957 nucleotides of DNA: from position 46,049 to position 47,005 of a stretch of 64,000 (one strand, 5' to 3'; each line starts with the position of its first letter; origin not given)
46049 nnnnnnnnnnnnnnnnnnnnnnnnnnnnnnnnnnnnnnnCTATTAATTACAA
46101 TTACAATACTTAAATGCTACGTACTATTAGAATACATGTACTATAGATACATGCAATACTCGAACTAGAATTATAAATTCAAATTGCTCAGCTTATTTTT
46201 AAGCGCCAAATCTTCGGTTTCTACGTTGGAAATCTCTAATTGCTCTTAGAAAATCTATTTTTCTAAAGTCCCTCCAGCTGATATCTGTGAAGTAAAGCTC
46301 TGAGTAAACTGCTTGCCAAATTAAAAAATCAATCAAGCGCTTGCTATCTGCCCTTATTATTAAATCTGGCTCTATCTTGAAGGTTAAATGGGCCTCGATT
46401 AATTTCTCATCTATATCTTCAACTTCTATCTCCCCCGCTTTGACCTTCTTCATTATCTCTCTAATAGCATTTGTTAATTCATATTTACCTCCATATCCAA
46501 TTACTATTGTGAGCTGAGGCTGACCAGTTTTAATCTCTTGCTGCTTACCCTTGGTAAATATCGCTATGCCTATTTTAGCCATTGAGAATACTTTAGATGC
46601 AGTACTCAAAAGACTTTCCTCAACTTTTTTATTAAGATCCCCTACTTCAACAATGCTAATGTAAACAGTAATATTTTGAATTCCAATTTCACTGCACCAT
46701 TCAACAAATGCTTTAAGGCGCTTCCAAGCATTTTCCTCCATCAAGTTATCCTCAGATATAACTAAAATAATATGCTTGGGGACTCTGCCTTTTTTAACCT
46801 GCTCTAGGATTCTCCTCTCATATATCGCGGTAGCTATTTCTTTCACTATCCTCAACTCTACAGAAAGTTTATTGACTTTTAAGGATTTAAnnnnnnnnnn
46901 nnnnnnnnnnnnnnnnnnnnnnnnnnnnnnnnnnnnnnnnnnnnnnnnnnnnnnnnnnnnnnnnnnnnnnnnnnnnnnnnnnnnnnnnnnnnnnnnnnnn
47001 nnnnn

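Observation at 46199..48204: cis-Prenyltransferase homolog with degenerate catalytic motifs (Nus1/NgBR-like) divergently paired with a 437-aa DUF92-like polytopic membrane protein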

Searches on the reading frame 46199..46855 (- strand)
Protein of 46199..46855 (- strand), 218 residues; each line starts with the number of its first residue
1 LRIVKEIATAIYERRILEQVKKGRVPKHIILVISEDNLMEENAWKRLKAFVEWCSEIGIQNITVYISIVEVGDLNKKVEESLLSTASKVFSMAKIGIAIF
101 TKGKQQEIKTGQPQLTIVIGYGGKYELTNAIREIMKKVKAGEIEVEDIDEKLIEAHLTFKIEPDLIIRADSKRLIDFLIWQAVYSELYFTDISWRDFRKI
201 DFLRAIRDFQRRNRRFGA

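Call 3: search_protein_families(library=pfam, proteins=[window:46199-46855:-], max_evalue=0.1)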
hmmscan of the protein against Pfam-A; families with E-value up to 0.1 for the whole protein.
window:46199-46855:- (218 aa): 2 families
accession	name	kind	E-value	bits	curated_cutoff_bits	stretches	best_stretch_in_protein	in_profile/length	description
PF01255.24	Prenyltransf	-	2.4e-33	116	27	2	109-217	111-219/219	Putative undecaprenyl diphosphate synthase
PF09821.14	AAA_assoc_C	-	0.0032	18.5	27.6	0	10-54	66-110/119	C-terminal AAA-associated domain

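Call 4: search_protein_families(library=ncbifam, proteins=[window:46199-46855:-], max_evalue=0.1)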
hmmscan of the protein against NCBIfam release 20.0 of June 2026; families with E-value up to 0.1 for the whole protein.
window:46199-46855:- (218 aa): 17 families
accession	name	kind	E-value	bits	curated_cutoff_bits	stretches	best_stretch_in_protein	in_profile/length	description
NF011403.0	PRK14828.1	equivalog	4.9e-36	124.4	348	1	3-218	6-258/258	isoprenyl transferase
NF011409.0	PRK14835.1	equivalog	1.3e-33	116.6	425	2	114-217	168-278/279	isoprenyl transferase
NF011405.0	PRK14830.1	equivalog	3.6e-33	115.2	304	1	114-217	143-249/251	undecaprenyl pyrophosphate synthase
NF011406.0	PRK14831.1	subfamily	2.9e-32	111.8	375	1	109-217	139-250/256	undecaprenyl pyrophosphate synthase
TIGR00055.1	uppS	equivalog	4.9e-32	111.2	109.55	1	113-217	121-228/228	polyprenyl diphosphate synthase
NF011411.0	PRK14838.1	equivalog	1.8e-30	106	417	1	114-217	131-237/244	isoprenyl transferase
NF011408.0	PRK14834.1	equivalog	9.5e-27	94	348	1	104-217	128-244/252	isoprenyl transferase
NF011404.0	PRK14829.1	equivalog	2.8e-23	82.5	372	1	114-218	151-258/260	isoprenyl transferase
NF011414.0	PRK14841.1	equivalog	2.9e-23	82.7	401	1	43-217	60-228/233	isoprenyl transferase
NF011413.0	PRK14840.1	equivalog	3.8e-23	82.4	410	1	109-217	138-249/250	isoprenyl transferase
NF007596.1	PRK10240.1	equivalog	3.9e-23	82.1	418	1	114-217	136-242/251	(2E,6E)-farnesyl-diphosphate-specific ditrans,polycis-undecaprenyl-diphosphate synthase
NF011407.0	PRK14833.1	equivalog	8.1e-23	81.3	325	1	116-217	127-230/233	di-trans,poly-cis-decaprenylcistransferase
NF011412.0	PRK14839.1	equivalog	1.8e-18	66.8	334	1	114-218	130-228/240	di-trans,poly-cis-decaprenylcistransferase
NF011402.0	PRK14827.1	equivalog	1.1e-17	64.3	535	1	117-217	191-294/296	decaprenyl diphosphate synthase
NF011415.0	PRK14842.1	equivalog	3.5e-17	62.7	360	1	114-217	129-236/241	isoprenyl transferase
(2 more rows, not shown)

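Call 5: search_solved_structures(query=window:46199-46855:-, max_evalue=0.01, show_alignments=5)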
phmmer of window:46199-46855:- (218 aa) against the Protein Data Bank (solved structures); distinct sequences matched with E-value up to 0.01: 40.
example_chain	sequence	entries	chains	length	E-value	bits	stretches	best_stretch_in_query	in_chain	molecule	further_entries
7jli_A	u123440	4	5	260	2.8e-27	99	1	44-217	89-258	Isoprenyl transferase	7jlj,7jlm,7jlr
5cqb_A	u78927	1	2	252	2.2e-22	83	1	108-217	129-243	Ditrans,polycis-undecaprenyl-diphosphate synthase ((2E,6E)-farnesyl-diphosphate specific)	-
1x08_A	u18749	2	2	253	2.3e-22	83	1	108-217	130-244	Undecaprenyl pyrophosphate synthetase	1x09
1jp3_A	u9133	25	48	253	2.3e-22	83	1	108-217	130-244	undecaprenyl pyrophosphate synthase | Undecaprenyl pyrophosphate synthetase | Ditrans,polycis-undecaprenyl-diphosphate synthase ((2E,6E)-farnesyl-diphosphate sp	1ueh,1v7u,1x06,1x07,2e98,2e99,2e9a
7vpc_A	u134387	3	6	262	5.5e-22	81.7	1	114-217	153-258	Neryl-diphosphate synthase 1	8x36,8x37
8wu6_A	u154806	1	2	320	6.9e-22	81.4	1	114-217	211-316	Nerylneryl diphosphate synthase CPT2, chloroplastic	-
8x35_A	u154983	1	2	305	9.9e-22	80.9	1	114-217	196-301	Neryl diphosphate synthase 1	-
8kga_A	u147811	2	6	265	1.2e-21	80.6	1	114-217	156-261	Dimethylallylcistransferase CPT1, chloroplastic,Dehydrodolichyl diphosphate synthase 2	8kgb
5hxn_A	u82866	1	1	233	5.1e-21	78.6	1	114-217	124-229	(2Z,6Z)-farnesyl diphosphate synthase, chloroplastic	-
5hxo_A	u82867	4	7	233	5.6e-21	78.4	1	114-217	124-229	(2Z,6Z)-farnesyl diphosphate synthase, chloroplastic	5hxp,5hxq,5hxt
2vfw_A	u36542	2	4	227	6.1e-21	78.3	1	114-212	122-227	SHORT-CHAIN Z-ISOPRENYL DIPHOSPHATE SYNTHETASE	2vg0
2vg1_A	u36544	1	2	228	6.2e-21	78.3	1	114-212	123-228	SHORT-CHAIN Z-ISOPRENYL DIPHOSPHATE SYNTHETASE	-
6szg_A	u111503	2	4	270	6.8e-21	78.2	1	97-217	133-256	Ditrans,polycis-undecaprenyl-diphosphate synthase ((2E,6E)-farnesyl-diphosphate specific)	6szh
6acs_A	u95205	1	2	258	4.9e-20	75.3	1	97-217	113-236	Ditrans,polycis-undecaprenyl-diphosphate synthase ((2E,6E)-farnesyl-diphosphate specific)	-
1f75_A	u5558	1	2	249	6.6e-19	71.7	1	109-217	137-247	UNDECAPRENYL PYROPHOSPHATE SYNTHETASE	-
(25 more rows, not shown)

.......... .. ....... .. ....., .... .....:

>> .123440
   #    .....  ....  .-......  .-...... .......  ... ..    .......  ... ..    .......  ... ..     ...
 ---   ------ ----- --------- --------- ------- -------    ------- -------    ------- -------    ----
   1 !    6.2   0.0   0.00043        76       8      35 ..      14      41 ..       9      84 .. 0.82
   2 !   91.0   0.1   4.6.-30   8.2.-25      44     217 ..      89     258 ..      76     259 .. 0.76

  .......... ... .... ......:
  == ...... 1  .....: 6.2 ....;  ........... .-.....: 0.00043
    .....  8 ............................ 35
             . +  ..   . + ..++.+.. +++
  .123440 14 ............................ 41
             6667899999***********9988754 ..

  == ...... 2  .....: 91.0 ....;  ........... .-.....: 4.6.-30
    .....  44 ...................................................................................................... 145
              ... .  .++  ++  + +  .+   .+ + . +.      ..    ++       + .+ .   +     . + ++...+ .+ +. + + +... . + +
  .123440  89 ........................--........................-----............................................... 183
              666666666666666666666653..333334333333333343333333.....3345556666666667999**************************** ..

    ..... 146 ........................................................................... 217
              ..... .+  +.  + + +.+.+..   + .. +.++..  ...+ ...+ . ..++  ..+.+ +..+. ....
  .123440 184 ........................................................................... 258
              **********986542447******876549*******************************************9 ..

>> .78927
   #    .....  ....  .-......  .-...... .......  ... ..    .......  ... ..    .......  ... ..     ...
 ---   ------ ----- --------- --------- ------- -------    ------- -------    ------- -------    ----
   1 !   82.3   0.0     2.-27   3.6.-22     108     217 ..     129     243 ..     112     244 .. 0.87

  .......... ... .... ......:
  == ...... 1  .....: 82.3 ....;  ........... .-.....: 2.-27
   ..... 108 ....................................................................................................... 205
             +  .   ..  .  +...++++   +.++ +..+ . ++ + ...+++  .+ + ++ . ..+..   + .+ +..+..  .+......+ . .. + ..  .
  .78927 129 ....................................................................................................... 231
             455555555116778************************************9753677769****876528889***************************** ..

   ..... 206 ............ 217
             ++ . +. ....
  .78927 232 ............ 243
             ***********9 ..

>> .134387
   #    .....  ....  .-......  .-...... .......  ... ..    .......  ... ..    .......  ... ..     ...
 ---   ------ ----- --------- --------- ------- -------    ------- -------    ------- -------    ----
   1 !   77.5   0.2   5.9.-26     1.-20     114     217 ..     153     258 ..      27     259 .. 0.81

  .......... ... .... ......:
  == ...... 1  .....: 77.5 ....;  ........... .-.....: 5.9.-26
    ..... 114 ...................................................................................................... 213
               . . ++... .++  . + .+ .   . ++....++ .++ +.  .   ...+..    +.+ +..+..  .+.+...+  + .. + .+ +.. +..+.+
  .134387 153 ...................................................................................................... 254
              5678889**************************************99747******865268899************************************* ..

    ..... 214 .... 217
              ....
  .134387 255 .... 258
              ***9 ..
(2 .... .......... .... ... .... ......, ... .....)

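Call 13: find_homologous_proteins(query=window:46199-46855:-, max_evalue=0.00001)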
Query window:46199-46855:- (218 aa): 872 proteins with E <= 0.00001 among 1107 candidates; the best 120 are listed.
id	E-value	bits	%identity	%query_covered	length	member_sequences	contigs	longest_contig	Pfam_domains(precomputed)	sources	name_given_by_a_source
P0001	5.6e-133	459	100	99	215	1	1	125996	PF01255.25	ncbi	ncbi:MAG: undecaprenyl diphosphate synthase family protein [Methanocellales archaeon]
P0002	8.2e-125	432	93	98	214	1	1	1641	PF01255.25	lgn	-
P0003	2.7e-115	401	84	99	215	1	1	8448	PF01255.25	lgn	-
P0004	1.5e-111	389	81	99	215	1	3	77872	PF01255.25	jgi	jgi:undecaprenyl diphosphate synthase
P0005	2.2e-111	388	81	99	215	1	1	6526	PF01255.25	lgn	-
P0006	4.2e-110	384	80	99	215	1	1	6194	PF01255.25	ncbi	-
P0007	2.2e-100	352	71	99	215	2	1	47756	PF01255.25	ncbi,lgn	-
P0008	5.4e-98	345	71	99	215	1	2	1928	PF01255.25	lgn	-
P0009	3.0e-72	261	55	98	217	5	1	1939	PF01255.25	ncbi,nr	ncbi:MAG: undecaprenyl diphosphate synthase family protein [Methanocellales archaeon]|nr:undecapreny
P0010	3.6e-71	257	54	97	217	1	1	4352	PF01255.25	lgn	-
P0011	3.0e-68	248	55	98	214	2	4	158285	PF01255.25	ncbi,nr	ncbi:MAG: polyprenyl diphosphate synthase [Methanocellales archaeon]|nr:polyprenyl diphosphate synth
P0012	1.0e-66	243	54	98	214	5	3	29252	PF01255.25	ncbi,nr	ncbi:MAG: polyprenyl diphosphate synthase [Methanocellales archaeon]|nr:polyprenyl diphosphate synth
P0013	1.5e-66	242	53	98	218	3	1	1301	PF01255.25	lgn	-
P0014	6.9e-66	240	51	94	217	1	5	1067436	PF01255.25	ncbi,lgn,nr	ncbi:MAG: undecaprenyl diphosphate synthase family protein [Methanosarcinales archaeon Met12]|nr:MAG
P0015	1.5e-65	239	52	98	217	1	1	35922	PF01255.25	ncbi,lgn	-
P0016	8.8e-65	236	52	98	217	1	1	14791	PF01255.25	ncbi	-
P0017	1.1e-64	236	54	97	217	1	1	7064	PF01255.25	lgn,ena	-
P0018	3.8e-64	234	53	97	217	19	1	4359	PF01255.25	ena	-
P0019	4.3e-64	234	51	98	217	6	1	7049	PF01255.25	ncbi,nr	ncbi:MAG: undecaprenyl diphosphate synthase family protein [Methanocellales archaeon]|nr:undecapreny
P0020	5.4e-64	234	51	97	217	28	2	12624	PF01255.25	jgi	jgi:undecaprenyl diphosphate synthase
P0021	1.1e-63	233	51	96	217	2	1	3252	PF01255.25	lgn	-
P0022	1.7e-63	232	51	97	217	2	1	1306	PF01255.25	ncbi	-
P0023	1.9e-63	232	48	92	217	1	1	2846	PF01255.25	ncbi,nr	ncbi:Tritrans,polycis-undecaprenyl-diphosphate synthase (GGDP specific) [uncultured archaeon]|nr:Tri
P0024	2.3e-63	232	52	96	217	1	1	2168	PF01255.25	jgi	-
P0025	3.3e-63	231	50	97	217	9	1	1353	PF01255.25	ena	-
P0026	3.7e-63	231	50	97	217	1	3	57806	PF01255.25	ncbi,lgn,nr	ncbi:MAG: undecaprenyl diphosphate synthase family protein [Candidatus Methanoperedens sp.]|nr:undec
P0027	4.2e-63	231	51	96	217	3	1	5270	PF01255.25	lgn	-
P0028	4.8e-63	231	50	96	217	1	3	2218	PF01255.25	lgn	-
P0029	5.5e-63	230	50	97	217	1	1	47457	PF01255.25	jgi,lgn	jgi:undecaprenyl diphosphate synthase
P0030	9.2e-63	230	53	91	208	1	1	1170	PF01255.25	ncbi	-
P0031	1.2e-62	229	51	96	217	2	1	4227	PF01255.25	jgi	jgi:undecaprenyl diphosphate synthase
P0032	1.8e-62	229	51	96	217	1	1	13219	PF01255.25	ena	-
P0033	1.9e-62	229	50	97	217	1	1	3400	PF01255.25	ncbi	-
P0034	2.4e-62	228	50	96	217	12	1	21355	PF01255.25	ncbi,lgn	-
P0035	2.7e-62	228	50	92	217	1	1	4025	PF01255.25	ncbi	-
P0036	2.9e-62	228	48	92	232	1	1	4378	PF01255.25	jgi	-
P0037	3.5e-62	228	50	96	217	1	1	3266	PF01255.25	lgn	-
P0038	3.7e-62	228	51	97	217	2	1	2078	PF01255.25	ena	-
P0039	3.8e-62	228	50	96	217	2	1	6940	PF01255.25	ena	-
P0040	3.9e-62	228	51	97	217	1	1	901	PF01255.25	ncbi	-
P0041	4.4e-62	227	50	97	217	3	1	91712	PF01255.25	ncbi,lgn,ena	ncbi:MAG TPA: undecaprenyl diphosphate synthase family protein [Candidatus Methanoperedens sp.]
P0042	5.0e-62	227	51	97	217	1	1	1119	PF01255.25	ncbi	-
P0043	5.1e-62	227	50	97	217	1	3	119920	PF01255.25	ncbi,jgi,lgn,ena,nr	ncbi:MAG: undecaprenyl diphosphate synthase family protein [Candidatus Methanoperedens sp.]|jgi:unde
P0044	5.7e-62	227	51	94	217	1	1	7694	PF01255.25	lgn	-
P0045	6.6e-62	227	51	96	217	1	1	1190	PF01255.25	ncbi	-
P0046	8.3e-62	227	50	97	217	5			PF01255.25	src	-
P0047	1.0e-61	226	50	94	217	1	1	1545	PF01255.25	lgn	-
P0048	1.1e-61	226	48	96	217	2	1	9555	PF01255.25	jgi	-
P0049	1.2e-61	226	49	92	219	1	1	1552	PF01255.25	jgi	-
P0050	1.3e-61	226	50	96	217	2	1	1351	PF01255.25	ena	-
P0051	1.3e-61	226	51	97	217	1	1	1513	PF01255.25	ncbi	-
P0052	1.5e-61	226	48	91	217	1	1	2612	PF01255.25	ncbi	-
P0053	1.6e-61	226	49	92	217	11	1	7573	PF01255.25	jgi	-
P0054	1.6e-61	226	50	96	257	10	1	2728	PF01255.25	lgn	-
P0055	1.7e-61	226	49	97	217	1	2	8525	PF01255.25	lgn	-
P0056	1.7e-61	225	50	95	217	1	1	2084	PF01255.25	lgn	-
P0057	1.9e-61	225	50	94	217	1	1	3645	PF01255.25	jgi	-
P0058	2.4e-61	225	49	96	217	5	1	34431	PF01255.25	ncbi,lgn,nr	ncbi:MAG: undecaprenyl diphosphate synthase family protein [Candidatus Methanoperedens sp.]|nr:undec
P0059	3.1e-61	225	49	96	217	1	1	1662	PF01255.25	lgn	-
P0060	3.4e-61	225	51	95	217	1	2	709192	PF01255.25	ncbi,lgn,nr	ncbi:undecaprenyl diphosphate synthase family protein [Candidatus Methanoperedens nitratireducens]|n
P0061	3.6e-61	224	50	94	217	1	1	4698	PF01255.25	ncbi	-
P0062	3.8e-61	224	49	92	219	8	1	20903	PF01255.25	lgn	-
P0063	4.1e-61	224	48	92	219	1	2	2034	PF01255.25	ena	-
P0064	4.3e-61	224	51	95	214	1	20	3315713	PF01255.25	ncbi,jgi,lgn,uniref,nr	ncbi:undecaprenyl pyrophosphate synthase [Candidatus Methanoperedens nitroreducens]|uniref:Undecapre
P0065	4.3e-61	224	47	92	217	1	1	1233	PF01255.25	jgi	-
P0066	4.7e-61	224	49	92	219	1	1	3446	PF01255.25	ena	-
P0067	5.2e-61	224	50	96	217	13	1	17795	PF01255.25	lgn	-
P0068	5.6e-61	224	50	97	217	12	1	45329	PF01255.25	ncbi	-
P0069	5.7e-61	224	48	92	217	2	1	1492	PF01255.25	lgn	-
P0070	6.2e-61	224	49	92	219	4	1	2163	PF01255.25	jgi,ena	-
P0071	6.6e-61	224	50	97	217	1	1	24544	PF01255.25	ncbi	-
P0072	7.7e-61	223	49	96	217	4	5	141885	PF01255.25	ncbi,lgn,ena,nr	ncbi:MAG: undecaprenyl diphosphate synthase family protein [Candidatus Methanoperedens sp.]|nr:undec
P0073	8.9e-61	223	50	97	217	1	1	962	PF01255.25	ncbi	-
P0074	9.5e-61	223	48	92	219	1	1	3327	PF01255.25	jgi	-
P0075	1.0e-60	223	47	92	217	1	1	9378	PF01255.25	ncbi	ncbi:undecaprenyl pyrophosphate synthetase [groundwater metagenome]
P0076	1.0e-60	223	51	95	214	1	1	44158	PF01255.25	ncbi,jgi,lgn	-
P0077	1.1e-60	223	49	96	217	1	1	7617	PF01255.25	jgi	jgi:undecaprenyl diphosphate synthase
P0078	1.4e-60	223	47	89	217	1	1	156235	PF01255.25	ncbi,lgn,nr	ncbi:MAG: undecaprenyl diphosphate synthase family protein [Methanocellales archaeon]|nr:undecapreny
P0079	1.4e-60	223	48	97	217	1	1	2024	PF01255.25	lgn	-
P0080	1.4e-60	223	48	96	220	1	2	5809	PF01255.25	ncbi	-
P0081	1.5e-60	222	47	92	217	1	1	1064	PF01255.25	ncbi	-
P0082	1.5e-60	222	45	97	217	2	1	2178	PF01255.25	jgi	-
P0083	1.6e-60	222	50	94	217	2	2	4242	PF01255.25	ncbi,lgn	-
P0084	2.1e-60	222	50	96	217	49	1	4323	PF01255.25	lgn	-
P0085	2.2e-60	222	49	95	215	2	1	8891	PF01255.25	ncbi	ncbi:MAG: undecaprenyl diphosphate synthase family protein [Candidatus Methanoperedens sp.]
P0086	2.5e-60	222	48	92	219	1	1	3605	PF01255.25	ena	-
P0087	2.7e-60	222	48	97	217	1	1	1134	PF01255.25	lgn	-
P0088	2.8e-60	222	50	94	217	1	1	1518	PF01255.25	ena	-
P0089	3.0e-60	221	46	92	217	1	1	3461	PF01255.25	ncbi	-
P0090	3.1e-60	221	49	90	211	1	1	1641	PF01255.25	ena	-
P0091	3.7e-60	221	51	94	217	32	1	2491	PF01255.25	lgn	-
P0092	3.8e-60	221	50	94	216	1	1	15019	PF01255.25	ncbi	-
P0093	4.1e-60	221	49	97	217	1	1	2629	PF01255.25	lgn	-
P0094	4.7e-60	221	48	97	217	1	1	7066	PF01255.25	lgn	-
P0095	6.3e-60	220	45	92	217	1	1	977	PF01255.25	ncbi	-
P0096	6.5e-60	220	48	97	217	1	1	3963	PF01255.25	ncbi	-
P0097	7.7e-60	220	48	94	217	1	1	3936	PF01255.25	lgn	-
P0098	8.1e-60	220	50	96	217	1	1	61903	PF01255.25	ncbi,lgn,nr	ncbi:MAG: undecaprenyl diphosphate synthase family protein [Candidatus Methanoperedens sp.]|nr:undec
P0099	8.6e-60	220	47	92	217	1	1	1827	PF01255.25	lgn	-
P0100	8.7e-60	220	49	97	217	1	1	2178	PF01255.25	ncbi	-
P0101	1.0e-59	220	50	96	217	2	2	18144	PF01255.25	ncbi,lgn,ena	-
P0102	1.0e-59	220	48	97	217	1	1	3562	PF01255.25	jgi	jgi:undecaprenyl diphosphate synthase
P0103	1.1e-59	220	49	97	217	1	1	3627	PF01255.25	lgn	-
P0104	1.3e-59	219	50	96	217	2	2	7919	PF01255.25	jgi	jgi:undecaprenyl diphosphate synthase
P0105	1.6e-59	219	47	97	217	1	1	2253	PF01255.25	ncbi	-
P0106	1.6e-59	219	50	96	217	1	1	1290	PF01255.25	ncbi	-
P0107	1.9e-59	219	47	92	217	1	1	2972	PF01255.25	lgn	-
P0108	2.7e-59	218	49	97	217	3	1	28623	PF01255.25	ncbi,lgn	-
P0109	2.7e-59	218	48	97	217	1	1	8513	PF01255.25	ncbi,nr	ncbi:MAG: undecaprenyl diphosphate synthase family protein [Candidatus Methanoperedens sp.]|nr:undec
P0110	2.7e-59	218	48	97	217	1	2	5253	PF01255.25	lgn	-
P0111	3.3e-59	218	48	97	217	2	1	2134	PF01255.25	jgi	jgi:undecaprenyl diphosphate synthase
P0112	3.5e-59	218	49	95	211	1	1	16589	PF01255.25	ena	-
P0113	3.9e-59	218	49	97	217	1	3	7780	PF01255.25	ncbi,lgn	-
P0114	4.3e-59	218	50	96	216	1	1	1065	PF01255.25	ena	-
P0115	4.3e-59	218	49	97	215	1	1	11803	PF01255.25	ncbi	-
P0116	4.3e-59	218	46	92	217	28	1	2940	PF01255.25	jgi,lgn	jgi:undecaprenyl diphosphate synthase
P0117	4.7e-59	218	46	92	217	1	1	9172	PF01255.25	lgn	-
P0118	4.8e-59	218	49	97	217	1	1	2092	PF01255.25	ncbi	-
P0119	5.2e-59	217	46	91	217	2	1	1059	PF01255.25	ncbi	-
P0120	5.5e-59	217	47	99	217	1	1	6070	PF01255.25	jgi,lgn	jgi:undecaprenyl diphosphate synthase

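Call 16: find_encoding_contigs(protein=P0064, flank=6000, max_places=2)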
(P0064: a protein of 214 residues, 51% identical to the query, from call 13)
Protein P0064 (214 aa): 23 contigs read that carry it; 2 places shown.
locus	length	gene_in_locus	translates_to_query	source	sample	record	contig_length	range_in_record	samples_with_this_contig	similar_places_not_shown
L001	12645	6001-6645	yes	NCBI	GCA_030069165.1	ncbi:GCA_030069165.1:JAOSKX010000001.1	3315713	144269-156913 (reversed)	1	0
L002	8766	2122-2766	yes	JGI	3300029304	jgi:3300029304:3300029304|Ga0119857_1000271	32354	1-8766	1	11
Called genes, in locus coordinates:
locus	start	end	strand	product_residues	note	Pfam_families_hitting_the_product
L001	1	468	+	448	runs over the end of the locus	PF08543:Phos_pyr_kin, PF00294:PfkB, PF10120:ThiN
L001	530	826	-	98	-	PF20242:Emfourin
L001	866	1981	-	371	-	PF01447:Peptidase_M4, PF02868:Peptidase_M4_C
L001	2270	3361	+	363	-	PF14104:DUF4277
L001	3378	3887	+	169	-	-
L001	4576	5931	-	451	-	PF01940:DUF92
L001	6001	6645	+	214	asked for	PF01255:Prenyltransf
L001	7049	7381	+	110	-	-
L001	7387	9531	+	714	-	PF22977:WHD, PF00005:ABC_tran (faint), PF05496:RuvB_N (faint), PF00004:AAA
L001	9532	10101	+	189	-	PF14065:Pvc16_N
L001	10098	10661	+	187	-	PF13715:CarbopepD_reg_2 (faint), PF13620:CarboxypepD_reg (weak)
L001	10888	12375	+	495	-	PF04984:Phage_sheath_1, PF17482:Phage_sheath_1C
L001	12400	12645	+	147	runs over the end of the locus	PF06841:Phage_T4_gp19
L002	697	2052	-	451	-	PF01940:DUF92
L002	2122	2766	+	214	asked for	PF01255:Prenyltransf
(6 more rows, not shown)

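Call 17: find_encoding_contigs(protein=P0014, flank=6000, max_places=2)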
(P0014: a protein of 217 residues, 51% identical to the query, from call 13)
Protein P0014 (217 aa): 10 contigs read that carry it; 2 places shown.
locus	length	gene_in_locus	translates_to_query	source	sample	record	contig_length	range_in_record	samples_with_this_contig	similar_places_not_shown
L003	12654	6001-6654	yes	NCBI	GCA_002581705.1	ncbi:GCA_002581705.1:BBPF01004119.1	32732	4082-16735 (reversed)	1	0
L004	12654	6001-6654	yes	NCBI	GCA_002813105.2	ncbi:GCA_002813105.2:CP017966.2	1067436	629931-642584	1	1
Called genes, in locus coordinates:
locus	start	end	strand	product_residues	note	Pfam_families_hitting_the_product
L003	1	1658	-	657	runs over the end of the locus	PF05833:NFACT_N, PF05670:NFACT-R_1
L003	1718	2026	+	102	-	PF19094:EMC6_arch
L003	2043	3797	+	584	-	PF04068:Fer4_RLI, PF00037:Fer4, PF02463:SMC_N, PF03215:Rad17 (faint), PF13175:AAA_15 (faint), PF13555:AAA_29 (faint), PF00005:ABC_tran, PF00005:ABC_tran, +2 more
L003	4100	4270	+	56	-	-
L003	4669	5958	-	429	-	PF01940:DUF92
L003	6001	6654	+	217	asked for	PF01255:Prenyltransf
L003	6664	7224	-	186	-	-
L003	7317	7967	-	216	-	-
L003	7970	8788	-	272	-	PF02384:N6_Mtase (faint), PF01555:N6_N4_Mtase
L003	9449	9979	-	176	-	-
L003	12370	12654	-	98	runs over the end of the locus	PF03091:CutA1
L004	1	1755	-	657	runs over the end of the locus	PF05833:NFACT_N, PF05670:NFACT-R_1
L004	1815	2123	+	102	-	PF19094:EMC6_arch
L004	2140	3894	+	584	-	PF04068:Fer4_RLI, PF00037:Fer4, PF02463:SMC_N, PF03215:Rad17 (faint), PF13175:AAA_15 (faint), PF13555:AAA_29 (faint), PF00005:ABC_tran, PF00005:ABC_tran, +2 more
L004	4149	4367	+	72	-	PF14076:DUF4258 (weak)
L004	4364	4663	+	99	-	PF04014:MazE_antitoxin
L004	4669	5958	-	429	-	PF01940:DUF92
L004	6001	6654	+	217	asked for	PF01255:Prenyltransf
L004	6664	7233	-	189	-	-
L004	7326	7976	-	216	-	-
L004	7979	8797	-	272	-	PF01555:N6_N4_Mtase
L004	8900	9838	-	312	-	PF01255:Prenyltransf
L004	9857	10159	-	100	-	PF10826:DUF2551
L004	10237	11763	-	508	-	PF01406:tRNA-synt_1e (faint), PF01921:tRNA-synt_1f, PF09334:tRNA-synt_1g (faint), PF19269:Anticodon_2 (weak)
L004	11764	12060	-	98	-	PF03091:CutA1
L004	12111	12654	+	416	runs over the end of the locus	PF02163:Peptidase_M50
